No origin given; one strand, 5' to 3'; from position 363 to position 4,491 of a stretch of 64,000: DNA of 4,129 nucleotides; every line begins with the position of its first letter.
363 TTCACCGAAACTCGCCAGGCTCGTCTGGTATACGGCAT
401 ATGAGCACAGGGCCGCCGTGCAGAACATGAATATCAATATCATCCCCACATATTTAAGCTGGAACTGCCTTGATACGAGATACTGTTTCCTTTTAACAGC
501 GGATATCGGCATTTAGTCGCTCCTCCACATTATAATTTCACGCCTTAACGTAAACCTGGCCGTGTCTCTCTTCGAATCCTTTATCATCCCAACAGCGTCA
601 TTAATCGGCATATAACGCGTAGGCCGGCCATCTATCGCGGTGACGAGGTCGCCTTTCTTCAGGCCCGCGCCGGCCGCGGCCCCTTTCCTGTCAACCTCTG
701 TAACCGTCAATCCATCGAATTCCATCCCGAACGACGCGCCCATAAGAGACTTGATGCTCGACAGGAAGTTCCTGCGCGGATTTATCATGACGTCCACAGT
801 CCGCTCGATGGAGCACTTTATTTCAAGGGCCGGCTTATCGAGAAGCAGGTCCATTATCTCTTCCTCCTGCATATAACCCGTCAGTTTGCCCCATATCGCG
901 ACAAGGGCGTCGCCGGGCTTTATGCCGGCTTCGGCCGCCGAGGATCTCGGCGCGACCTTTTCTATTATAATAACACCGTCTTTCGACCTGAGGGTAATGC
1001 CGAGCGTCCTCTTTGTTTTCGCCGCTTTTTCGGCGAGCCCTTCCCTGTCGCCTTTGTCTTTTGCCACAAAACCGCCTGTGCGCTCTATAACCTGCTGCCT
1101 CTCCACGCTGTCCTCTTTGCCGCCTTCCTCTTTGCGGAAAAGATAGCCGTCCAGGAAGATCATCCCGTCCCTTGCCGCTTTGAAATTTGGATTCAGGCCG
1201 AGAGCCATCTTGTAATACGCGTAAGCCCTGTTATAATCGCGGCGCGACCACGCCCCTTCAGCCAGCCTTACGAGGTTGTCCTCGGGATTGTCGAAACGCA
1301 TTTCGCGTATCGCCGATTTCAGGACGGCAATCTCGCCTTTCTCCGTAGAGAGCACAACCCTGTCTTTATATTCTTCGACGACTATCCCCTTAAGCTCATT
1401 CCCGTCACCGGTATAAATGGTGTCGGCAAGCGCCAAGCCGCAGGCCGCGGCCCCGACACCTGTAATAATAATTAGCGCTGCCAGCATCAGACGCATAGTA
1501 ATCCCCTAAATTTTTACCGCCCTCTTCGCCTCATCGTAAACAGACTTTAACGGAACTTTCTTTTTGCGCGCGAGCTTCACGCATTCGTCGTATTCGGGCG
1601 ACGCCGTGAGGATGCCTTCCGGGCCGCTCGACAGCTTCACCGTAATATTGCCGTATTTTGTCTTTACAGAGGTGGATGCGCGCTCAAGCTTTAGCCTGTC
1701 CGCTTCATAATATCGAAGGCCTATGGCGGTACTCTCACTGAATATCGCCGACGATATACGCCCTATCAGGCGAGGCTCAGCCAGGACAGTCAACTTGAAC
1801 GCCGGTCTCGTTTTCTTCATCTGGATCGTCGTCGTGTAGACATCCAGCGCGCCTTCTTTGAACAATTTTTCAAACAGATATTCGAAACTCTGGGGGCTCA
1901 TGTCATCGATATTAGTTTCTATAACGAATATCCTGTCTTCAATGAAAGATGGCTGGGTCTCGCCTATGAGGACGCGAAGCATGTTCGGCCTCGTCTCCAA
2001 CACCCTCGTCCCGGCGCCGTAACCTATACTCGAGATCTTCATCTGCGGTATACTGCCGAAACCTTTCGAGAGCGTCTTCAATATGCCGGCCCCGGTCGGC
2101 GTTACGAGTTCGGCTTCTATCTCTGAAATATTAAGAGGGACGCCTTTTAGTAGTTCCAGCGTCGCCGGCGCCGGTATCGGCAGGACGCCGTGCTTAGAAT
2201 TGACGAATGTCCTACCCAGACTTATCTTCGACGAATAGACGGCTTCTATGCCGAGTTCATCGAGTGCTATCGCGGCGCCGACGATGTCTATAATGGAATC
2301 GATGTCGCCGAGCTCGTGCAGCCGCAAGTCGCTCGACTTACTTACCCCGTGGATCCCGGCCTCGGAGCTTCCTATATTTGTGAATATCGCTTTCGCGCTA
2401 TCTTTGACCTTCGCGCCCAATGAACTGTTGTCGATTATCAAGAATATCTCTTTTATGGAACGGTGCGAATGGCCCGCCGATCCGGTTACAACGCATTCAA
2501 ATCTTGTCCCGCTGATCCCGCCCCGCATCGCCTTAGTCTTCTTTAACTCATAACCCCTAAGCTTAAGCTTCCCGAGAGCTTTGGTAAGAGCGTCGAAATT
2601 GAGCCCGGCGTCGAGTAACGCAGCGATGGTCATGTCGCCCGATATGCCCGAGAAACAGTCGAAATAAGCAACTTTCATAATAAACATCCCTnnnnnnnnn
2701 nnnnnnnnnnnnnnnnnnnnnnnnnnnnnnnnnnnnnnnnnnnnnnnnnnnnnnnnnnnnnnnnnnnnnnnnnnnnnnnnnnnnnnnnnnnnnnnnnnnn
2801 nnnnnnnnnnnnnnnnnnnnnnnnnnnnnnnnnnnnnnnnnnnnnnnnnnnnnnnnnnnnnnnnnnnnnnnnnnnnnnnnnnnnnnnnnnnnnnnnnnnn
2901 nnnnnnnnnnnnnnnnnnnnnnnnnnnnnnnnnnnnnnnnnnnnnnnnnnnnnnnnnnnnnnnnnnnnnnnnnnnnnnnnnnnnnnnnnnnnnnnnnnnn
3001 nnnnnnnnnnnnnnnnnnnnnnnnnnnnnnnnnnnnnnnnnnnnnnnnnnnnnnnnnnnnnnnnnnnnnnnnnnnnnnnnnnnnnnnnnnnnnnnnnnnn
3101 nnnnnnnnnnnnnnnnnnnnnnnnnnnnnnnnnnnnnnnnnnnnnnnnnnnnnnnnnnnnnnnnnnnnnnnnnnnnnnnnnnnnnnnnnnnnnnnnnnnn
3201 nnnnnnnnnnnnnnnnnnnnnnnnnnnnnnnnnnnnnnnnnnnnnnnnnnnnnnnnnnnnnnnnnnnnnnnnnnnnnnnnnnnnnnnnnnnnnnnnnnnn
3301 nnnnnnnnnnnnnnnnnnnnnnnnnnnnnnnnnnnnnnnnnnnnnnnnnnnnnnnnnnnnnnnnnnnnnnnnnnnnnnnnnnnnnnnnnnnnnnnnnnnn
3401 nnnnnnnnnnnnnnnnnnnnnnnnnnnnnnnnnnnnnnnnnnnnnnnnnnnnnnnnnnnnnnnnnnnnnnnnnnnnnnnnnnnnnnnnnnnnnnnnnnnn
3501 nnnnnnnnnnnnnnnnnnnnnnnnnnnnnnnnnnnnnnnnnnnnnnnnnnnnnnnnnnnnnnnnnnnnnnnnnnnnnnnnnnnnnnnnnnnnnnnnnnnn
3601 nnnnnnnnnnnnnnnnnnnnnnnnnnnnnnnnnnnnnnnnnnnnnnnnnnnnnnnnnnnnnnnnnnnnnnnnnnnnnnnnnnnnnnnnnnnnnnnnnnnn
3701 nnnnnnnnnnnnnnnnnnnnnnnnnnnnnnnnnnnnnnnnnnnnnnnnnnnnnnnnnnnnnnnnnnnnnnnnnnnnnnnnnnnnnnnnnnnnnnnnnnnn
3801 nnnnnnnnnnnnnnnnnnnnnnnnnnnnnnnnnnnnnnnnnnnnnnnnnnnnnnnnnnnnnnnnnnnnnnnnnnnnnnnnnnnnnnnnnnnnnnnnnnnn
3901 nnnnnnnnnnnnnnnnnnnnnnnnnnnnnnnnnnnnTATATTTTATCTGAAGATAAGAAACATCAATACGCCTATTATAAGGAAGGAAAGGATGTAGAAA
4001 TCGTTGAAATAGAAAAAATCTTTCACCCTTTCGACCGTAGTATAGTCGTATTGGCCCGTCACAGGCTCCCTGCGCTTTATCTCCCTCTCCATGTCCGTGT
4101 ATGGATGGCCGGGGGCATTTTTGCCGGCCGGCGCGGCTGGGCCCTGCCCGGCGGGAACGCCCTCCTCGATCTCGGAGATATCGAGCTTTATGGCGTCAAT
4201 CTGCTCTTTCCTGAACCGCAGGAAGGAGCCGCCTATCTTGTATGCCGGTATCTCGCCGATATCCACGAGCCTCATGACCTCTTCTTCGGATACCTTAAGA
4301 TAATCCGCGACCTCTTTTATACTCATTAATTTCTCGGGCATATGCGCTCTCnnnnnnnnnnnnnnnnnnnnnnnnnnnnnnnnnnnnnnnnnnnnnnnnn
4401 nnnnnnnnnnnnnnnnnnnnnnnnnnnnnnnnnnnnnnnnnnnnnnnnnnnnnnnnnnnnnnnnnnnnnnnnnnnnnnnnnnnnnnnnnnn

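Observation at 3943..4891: Bactofilin fused to an excisionase-type HTH, next to a tail-anchored HTH protein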

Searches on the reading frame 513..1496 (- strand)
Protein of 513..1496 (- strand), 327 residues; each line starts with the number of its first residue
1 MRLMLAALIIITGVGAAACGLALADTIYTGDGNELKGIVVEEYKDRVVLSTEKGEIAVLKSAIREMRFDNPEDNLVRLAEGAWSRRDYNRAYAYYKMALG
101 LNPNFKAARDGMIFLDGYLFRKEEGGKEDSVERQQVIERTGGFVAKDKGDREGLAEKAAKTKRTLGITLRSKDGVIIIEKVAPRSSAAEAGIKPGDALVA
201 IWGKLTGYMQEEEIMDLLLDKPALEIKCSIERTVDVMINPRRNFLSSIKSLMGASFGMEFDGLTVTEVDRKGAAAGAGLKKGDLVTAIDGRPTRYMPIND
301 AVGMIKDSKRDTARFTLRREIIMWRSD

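Call 3: search_protein_families(library=pfam, proteins=[window:513-1496:-], max_evalue=0.1)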
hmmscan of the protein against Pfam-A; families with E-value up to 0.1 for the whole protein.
window:513-1496:- (327 aa): 7 families
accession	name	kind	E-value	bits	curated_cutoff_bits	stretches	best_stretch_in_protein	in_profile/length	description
PF00595.29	PDZ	-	7.8e-18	65.1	23.2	2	255-310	15-74/81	PDZ domain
PF17820.7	PDZ_6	-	5.2e-17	61.8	27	2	264-319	1-54/54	PDZ domain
PF13180.12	PDZ_2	-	4.8e-15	56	27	2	251-319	2-69/80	PDZ domain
PF00515.34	TPR_1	-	0.0037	17.5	27.8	1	84-105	13-34/34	Tetratricopeptide repeat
PF14685.13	PDZ_Tricorn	-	0.012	16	25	0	274-294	35-55/88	Tricorn protease PDZ domain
PF11874.13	DUF3394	-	0.038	14.1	28.2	0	160-201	107-148/181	Domain of unknown function (DUF3394)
PF07719.23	TPR_2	-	0.084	13.5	27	0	75-104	4-33/34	Tetratricopeptide repeat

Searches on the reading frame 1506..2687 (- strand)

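Call 3: search_protein_families(library=pfam, proteins=[window:1506-2687:-], max_evalue=0.1)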
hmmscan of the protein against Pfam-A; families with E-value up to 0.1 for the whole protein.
window:1506-2687:- (393 aa): 1 family
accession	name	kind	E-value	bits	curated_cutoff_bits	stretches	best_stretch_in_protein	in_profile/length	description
PF01969.22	Ni_insertion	-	1.5e-133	446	22.1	1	7-384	1-375/375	Nickel insertion protein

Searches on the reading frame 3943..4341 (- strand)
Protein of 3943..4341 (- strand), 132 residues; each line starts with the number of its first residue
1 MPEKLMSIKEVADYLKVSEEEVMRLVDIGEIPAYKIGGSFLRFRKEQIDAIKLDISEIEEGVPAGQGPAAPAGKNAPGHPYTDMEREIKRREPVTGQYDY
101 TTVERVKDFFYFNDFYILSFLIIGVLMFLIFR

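Call 3: search_protein_families(library=pfam, proteins=[window:3943-4341:-], max_evalue=0.1)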
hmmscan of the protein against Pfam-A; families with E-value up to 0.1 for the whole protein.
window:3943-4341:- (132 aa): 2 families
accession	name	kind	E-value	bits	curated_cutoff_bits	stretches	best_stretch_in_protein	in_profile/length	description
PF12728.13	HTH_17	-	1.4e-12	48.1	27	1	5-50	1-45/51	Helix-turn-helix domain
PF13542.12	HTH_Tnp_ISL3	-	0.0029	17.5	27.4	1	6-27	27-48/51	Helix-turn-helix domain of transposase family ISL3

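Call 4: search_protein_families(library=ncbifam, proteins=[window:3943-4341:-], max_evalue=0.1)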
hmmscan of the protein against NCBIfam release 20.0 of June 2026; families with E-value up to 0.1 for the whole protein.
window:3943-4341:- (132 aa): 5 families
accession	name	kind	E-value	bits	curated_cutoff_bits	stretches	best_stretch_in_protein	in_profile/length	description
NF047737.1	antiphage_MADS1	equivalog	9.2e-14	51.4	80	1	3-50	1-47/49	methylation-associated defense system helix-turn-helix domain-containing protein MAD1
TIGR01764.1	excise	domain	1.2e-11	44.8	28.8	1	5-50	1-45/49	excisionase family DNA-binding protein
NF040990.2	MamR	equivalog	0.00031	21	100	1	2-41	40-79/91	magnetosome protein MamR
NF033787.1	HTH_BldC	subfamily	0.015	15.1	77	1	5-51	2-48/49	BldC family transcriptional regulator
TIGR02941.1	Sigma_B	equivalog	0.02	14.3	315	1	5-30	132-157/255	RNA polymerase sigma factor SigB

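Call 14: find_homologous_proteins(query=window:3943-4341:-, max_evalue=0.001)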
Query window:3943-4341:- (132 aa): 652 proteins with E <= 0.001 among 659 candidates; the best 120 are listed.
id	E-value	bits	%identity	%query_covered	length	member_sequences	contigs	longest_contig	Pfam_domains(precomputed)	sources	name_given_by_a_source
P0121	8.0e-81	287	100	100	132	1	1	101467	PF12728.14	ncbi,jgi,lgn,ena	ncbi:MAG: helix-turn-helix domain-containing protein [Candidatus Omnitrophota bacterium]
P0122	6.9e-55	203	73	100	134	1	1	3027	PF12728.14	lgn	-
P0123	7.1e-55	203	70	100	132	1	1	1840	PF12728.14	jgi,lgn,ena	-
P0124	1.4e-54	202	72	100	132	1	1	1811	PF12728.14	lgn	-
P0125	2.6e-54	201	73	100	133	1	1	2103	PF12728.14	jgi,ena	-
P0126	3.9e-54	200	73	99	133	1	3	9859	PF12728.14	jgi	jgi:excisionase family DNA binding protein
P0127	4.0e-54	200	70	100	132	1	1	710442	PF12728.14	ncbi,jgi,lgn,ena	ncbi:MAG: helix-turn-helix domain-containing protein [Candidatus Omnitrophota bacterium]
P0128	4.0e-54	200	70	100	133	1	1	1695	PF12728.14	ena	-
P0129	5.2e-54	200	73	100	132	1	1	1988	PF12728.14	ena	-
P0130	9.4e-54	199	74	100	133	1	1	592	PF12728.14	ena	-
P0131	1.1e-53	199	73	99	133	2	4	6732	PF12728.14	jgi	jgi:excisionase family DNA binding protein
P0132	1.3e-53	198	66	100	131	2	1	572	PF12728.14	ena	-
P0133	2.1e-53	198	72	100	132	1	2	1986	PF12728.14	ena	-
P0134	2.1e-53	198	71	100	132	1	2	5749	PF12728.14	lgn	-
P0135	3.3e-53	197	70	100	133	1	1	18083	PF12728.14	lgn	-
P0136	4.2e-53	197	71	100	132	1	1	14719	PF12728.14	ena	-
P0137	4.5e-53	197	72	100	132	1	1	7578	PF12728.14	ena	-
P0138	5.2e-53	197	72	100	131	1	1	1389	PF12728.14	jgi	jgi:excisionase family DNA binding protein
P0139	5.5e-53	197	72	100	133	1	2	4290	PF12728.14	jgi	jgi:excisionase family DNA binding protein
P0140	5.6e-53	196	72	88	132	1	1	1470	PF12728.14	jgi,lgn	jgi:excisionase family DNA binding protein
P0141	5.6e-53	196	73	100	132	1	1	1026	PF12728.14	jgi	-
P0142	9.3e-53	196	70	100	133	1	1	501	PF12728.14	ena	-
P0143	1.0e-52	196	71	100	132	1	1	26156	PF12728.14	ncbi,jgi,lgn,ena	ncbi:MAG: helix-turn-helix domain-containing protein [Candidatus Omnitrophota bacterium]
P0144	1.0e-52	196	73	100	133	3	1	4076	PF12728.14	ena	-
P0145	1.9e-52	195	70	100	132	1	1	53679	PF12728.14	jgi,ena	-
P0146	2.0e-52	195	72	91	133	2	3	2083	PF12728.14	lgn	-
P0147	2.3e-52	195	70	100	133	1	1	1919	PF12728.14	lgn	-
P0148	2.5e-52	194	71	100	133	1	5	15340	PF12728.14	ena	-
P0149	2.7e-52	194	71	100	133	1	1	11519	PF12728.14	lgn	-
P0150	3.1e-52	194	68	100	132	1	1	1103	PF12728.14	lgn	-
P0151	3.4e-52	194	71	99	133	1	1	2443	PF12728.14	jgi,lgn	-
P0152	3.6e-52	194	69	91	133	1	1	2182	PF12728.14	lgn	-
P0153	3.9e-52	194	69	88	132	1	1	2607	PF12728.14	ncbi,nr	ncbi:MAG: helix-turn-helix domain-containing protein [Candidatus Omnitrophica bacterium]|nr:helix-tu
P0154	4.0e-52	194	68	100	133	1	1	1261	PF12728.14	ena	-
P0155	4.3e-52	194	68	100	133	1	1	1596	PF12728.14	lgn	-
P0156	4.4e-52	194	70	100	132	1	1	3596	PF12728.14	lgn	-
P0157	4.8e-52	193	73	100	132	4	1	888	PF12728.14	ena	-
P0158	5.0e-52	193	70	100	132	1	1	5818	PF12728.14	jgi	jgi:excisionase family DNA binding protein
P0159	5.3e-52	193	72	100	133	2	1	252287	PF12728.14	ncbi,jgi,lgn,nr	ncbi:MAG: helix-turn-helix domain-containing protein [Candidatus Omnitrophica bacterium]|jgi:excisio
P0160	5.3e-52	193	67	100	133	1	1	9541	PF12728.14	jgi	-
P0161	5.6e-52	193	67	100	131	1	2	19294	PF12728.14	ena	-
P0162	7.1e-52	193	72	100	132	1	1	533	PF12728.14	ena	-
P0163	8.8e-52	193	70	100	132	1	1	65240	PF12728.14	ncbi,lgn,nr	ncbi:MAG: helix-turn-helix domain-containing protein [Candidatus Omnitrophica bacterium]|nr:helix-tu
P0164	9.5e-52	193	70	100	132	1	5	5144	PF12728.14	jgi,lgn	jgi:excisionase family DNA binding protein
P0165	9.8e-52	192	71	100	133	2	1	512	PF12728.14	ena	-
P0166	9.8e-52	192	69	100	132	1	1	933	PF12728.14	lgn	-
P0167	1.1e-51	192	72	100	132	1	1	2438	PF12728.14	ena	-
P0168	1.1e-51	192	71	99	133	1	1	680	PF12728.14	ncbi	-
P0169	1.2e-51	192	67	100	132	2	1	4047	PF12728.14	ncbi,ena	-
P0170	1.3e-51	192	70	100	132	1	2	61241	PF12728.14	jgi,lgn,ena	-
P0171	1.3e-51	192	71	100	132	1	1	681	PF12728.14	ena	-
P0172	1.4e-51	192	72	91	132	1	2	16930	PF12728.14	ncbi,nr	ncbi:MAG: helix-turn-helix domain-containing protein [Candidatus Omnitrophica bacterium]|nr:helix-tu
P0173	1.6e-51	192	67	100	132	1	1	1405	PF12728.14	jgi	jgi:excisionase family DNA binding protein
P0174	1.6e-51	192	67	100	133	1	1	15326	PF12728.14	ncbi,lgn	-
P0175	1.7e-51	192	70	100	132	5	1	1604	PF12728.14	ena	-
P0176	1.7e-51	192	69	100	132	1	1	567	PF12728.14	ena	-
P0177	2.2e-51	191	69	100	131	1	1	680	PF12728.14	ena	-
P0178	2.3e-51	191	69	100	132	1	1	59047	PF12728.14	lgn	-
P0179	2.3e-51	191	70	100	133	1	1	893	PF12728.14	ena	-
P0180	2.3e-51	191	70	100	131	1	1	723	PF12728.14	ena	-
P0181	2.4e-51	191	68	86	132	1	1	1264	PF12728.14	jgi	jgi:excisionase family DNA binding protein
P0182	2.5e-51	191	70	100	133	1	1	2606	PF12728.14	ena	-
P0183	2.5e-51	191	66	100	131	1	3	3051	PF12728.14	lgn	-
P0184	2.7e-51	191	71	100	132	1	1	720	PF12728.14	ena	-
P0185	2.9e-51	191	67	100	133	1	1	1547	PF12728.14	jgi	jgi:excisionase family DNA binding protein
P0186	3.5e-51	191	70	100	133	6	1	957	PF12728.14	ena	-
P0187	3.7e-51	191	70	100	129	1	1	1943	PF12728.14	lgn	-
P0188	3.8e-51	191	69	99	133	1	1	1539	PF12728.14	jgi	-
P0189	4.0e-51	190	69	100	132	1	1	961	PF12728.14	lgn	-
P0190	4.2e-51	190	70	100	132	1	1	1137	PF12728.14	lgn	-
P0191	4.7e-51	190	67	100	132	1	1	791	PF12728.14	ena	-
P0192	5.5e-51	190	67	100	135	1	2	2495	PF12728.14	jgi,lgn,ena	-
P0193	5.6e-51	190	70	100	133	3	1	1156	PF12728.14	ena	-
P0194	5.7e-51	190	71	100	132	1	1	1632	PF12728.14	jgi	-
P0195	6.0e-51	190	69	92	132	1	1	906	PF12728.14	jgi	jgi:excisionase family DNA binding protein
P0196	6.2e-51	190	68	100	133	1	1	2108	PF12728.14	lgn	-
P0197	6.2e-51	190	67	100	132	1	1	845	PF12728.14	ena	-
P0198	6.4e-51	190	68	100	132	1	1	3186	PF12728.14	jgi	jgi:excisionase family DNA binding protein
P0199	6.6e-51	190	69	100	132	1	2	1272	PF12728.14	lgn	-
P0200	6.8e-51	190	66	100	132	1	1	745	PF12728.14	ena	-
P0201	7.6e-51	190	64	100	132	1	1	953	PF12728.14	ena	-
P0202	8.0e-51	190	67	100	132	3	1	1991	PF12728.14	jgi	jgi:excisionase family DNA binding protein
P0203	8.2e-51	189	67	100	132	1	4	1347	PF12728.14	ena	-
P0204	8.3e-51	189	70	100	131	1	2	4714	PF12728.14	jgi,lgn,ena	-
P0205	8.4e-51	189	66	100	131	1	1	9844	PF12728.14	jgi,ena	-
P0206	8.6e-51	189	67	100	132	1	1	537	PF12728.14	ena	-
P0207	9.6e-51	189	67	100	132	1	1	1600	PF12728.14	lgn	-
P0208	9.8e-51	189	69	100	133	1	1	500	PF12728.14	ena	-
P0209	1.1e-50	189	70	100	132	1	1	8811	PF12728.14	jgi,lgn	jgi:excisionase family DNA binding protein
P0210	1.2e-50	189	67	100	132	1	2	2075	PF12728.14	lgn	-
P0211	1.2e-50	189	67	100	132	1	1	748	PF12728.14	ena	-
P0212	1.4e-50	189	67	100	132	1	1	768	PF12728.14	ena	-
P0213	1.6e-50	189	68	99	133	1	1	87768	PF12728.14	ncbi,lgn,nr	ncbi:MAG: helix-turn-helix domain-containing protein [Candidatus Omnitrophica bacterium]|nr:helix-tu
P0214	1.8e-50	188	67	100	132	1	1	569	PF12728.14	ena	-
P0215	1.8e-50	188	70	100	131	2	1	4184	PF12728.14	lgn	-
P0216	1.9e-50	188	68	100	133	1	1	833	PF12728.14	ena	-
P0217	2.0e-50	188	65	100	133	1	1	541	PF12728.14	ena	-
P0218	2.0e-50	188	65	100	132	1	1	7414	PF12728.14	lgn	-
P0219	2.1e-50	188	66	100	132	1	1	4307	PF12728.14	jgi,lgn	jgi:excisionase family DNA binding protein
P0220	2.1e-50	188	67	100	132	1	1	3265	PF12728.14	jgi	jgi:excisionase family DNA binding protein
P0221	2.2e-50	188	69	100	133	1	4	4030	PF12728.14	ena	-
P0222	2.4e-50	188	67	100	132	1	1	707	PF12728.14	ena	-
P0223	2.6e-50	188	67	98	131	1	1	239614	PF12728.14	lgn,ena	-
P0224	2.8e-50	188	67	100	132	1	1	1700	PF12728.14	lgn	-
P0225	3.0e-50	188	70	100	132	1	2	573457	PF12728.14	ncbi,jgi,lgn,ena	-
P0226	3.1e-50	188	69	100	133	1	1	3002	PF12728.14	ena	-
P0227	3.1e-50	188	67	100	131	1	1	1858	PF12728.14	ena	-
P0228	3.4e-50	187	67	100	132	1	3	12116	PF12728.14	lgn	-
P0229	3.6e-50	187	67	100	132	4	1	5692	PF12728.14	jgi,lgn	-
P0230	3.7e-50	187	67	100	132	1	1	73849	PF12728.14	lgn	-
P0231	3.8e-50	187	70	100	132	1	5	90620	PF12728.14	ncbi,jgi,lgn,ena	jgi:excisionase family DNA binding protein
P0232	3.9e-50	187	66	100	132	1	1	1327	PF12728.14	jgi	jgi:excisionase family DNA binding protein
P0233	4.3e-50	187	65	88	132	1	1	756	PF12728.14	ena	-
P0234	4.3e-50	187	69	99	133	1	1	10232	PF12728.14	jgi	jgi:excisionase family DNA binding protein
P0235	4.3e-50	187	64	100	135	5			PF12728.14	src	-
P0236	4.5e-50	187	67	100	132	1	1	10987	PF12728.14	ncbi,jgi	-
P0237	4.9e-50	187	70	100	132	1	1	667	PF12728.14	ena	-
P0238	4.9e-50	187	66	99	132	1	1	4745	PF12728.14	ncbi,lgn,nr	ncbi:MAG: helix-turn-helix domain-containing protein [Candidatus Omnitrophota bacterium]|nr:helix-tu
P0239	5.0e-50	187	70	100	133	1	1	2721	PF12728.14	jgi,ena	-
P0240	5.4e-50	187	69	99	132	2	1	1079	PF12728.14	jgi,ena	jgi:excisionase family DNA binding protein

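Call 36: predict_structure(alignment_id=A1)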
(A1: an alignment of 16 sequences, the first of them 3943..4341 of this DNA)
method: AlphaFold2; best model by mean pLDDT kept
length: 132 residues; sequences in the alignment: 16
mean_pLDDT: 65.8   pTM: 0.29
mean pLDDT of the five models: 65.8, 65.5, 63.3, 62.7, 58.3
residues with pLDDT >= 90: 17; 70-90: 25; 50-70: 70; < 50: 20
segments of 3 or more residues with pLDDT < 50: 61-70, 72-74
pLDDT, mean of each block of 10 residues (from residue 1): 60 72 68 55 61 54 45 51 64 56 79 89 96 90
secondary structure, 60 per line:
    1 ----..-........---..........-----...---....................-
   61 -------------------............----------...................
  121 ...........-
elements in order: H8-15 H19-28 E34-36 E40-44 H45-59 H80-91 H102-131
